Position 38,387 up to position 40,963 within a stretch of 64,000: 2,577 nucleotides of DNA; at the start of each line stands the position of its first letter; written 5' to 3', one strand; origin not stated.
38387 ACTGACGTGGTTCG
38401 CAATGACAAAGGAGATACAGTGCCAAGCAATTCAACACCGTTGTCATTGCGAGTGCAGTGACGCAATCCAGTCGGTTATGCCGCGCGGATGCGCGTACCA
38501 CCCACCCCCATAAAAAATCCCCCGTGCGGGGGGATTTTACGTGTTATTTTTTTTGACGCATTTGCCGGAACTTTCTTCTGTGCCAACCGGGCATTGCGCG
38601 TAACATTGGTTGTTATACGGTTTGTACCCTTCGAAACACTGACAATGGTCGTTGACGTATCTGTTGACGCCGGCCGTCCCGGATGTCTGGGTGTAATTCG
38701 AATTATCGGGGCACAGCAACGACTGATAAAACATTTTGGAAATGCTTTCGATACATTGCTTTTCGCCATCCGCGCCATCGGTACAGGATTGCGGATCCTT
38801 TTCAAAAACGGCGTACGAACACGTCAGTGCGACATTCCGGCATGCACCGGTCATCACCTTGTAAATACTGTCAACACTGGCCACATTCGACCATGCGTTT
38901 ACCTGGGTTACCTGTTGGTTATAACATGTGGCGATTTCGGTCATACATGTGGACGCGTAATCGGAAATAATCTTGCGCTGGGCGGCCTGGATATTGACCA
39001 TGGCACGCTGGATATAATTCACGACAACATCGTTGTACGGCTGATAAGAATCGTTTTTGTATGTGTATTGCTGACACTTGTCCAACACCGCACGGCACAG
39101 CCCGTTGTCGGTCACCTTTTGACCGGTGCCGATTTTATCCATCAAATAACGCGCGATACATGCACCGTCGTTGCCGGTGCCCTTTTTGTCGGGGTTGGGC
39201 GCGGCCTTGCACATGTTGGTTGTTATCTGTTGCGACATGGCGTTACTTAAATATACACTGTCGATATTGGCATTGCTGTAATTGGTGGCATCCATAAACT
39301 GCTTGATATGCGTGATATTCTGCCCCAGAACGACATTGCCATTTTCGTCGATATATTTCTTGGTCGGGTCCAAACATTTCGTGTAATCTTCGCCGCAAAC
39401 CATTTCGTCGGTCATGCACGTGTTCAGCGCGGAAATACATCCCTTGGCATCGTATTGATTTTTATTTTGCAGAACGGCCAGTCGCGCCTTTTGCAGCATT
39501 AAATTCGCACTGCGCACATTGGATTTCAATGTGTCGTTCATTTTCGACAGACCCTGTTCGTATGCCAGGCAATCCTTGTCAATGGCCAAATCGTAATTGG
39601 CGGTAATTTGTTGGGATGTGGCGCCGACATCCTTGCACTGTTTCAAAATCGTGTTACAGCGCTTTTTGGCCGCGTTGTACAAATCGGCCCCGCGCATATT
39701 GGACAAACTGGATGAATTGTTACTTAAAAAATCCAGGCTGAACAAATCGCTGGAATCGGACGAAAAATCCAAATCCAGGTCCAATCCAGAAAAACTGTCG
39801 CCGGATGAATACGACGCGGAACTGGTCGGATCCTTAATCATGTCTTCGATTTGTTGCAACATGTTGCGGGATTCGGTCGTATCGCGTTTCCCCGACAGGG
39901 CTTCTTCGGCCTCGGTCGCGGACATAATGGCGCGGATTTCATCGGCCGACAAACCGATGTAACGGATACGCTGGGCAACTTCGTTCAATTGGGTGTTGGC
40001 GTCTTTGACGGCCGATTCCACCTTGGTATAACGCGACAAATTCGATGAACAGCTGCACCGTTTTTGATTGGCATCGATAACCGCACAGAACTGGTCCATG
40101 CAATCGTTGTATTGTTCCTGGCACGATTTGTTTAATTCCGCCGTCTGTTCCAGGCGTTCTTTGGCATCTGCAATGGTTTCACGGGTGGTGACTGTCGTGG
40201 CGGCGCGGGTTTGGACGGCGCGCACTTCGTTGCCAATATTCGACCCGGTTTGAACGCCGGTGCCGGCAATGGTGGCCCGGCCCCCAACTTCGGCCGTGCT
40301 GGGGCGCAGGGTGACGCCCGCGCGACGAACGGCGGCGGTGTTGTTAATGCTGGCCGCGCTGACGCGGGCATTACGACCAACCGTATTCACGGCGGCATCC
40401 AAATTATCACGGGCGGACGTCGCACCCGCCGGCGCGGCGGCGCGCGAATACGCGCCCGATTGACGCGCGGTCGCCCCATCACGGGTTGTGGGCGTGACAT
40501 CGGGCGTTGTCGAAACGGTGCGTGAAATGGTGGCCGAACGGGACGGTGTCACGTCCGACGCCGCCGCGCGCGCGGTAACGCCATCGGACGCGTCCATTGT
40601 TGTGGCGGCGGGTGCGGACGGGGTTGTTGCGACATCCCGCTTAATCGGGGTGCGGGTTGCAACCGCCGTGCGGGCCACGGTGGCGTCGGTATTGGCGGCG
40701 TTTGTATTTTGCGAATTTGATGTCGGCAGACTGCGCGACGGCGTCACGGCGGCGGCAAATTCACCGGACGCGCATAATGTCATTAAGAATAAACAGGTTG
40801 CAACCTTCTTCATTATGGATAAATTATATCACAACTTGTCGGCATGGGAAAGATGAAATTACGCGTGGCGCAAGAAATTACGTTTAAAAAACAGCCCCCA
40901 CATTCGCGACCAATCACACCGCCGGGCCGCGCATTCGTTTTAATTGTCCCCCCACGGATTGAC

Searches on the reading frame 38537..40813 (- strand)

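Call 8: search_protein_families(library=pfam, proteins=[window:38537-40813:-], max_evalue=0.00001)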
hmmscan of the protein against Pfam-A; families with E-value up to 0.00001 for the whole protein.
window:38537-40813:- (758 aa): 0 families

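Call 28: search_protein_families(library=pfam, proteins=[window:38537-40813:-], max_evalue=1)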
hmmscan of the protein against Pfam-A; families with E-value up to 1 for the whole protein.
window:38537-40813:- (758 aa): 3 families
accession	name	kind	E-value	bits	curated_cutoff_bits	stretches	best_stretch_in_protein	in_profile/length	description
PF16418.11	CNOT1_HEAT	-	0.0036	17.9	27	1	354-455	16-118/150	CCR4-NOT transcription complex subunit 1 HEAT repeat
PF11172.13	DUF2959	-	0.053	14.2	26.8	1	219-291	18-85/190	Protein of unknown function (DUF2959)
PF03961.19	FapA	-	0.24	11.4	31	1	176-288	113-224/272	Flagellar Assembly Protein A beta solenoid domain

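Call 91: search_protein_families(library=ncbifam, proteins=[window:38537-40813:-], max_evalue=0.1)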
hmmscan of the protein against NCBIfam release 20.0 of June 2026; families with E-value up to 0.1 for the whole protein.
window:38537-40813:- (758 aa): 1 family
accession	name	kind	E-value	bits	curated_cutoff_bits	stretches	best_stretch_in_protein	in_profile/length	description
NF005607.0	PRK07353.1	equivalog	0.091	12.5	131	0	211-283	57-125/155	F0F1 ATP synthase subunit B'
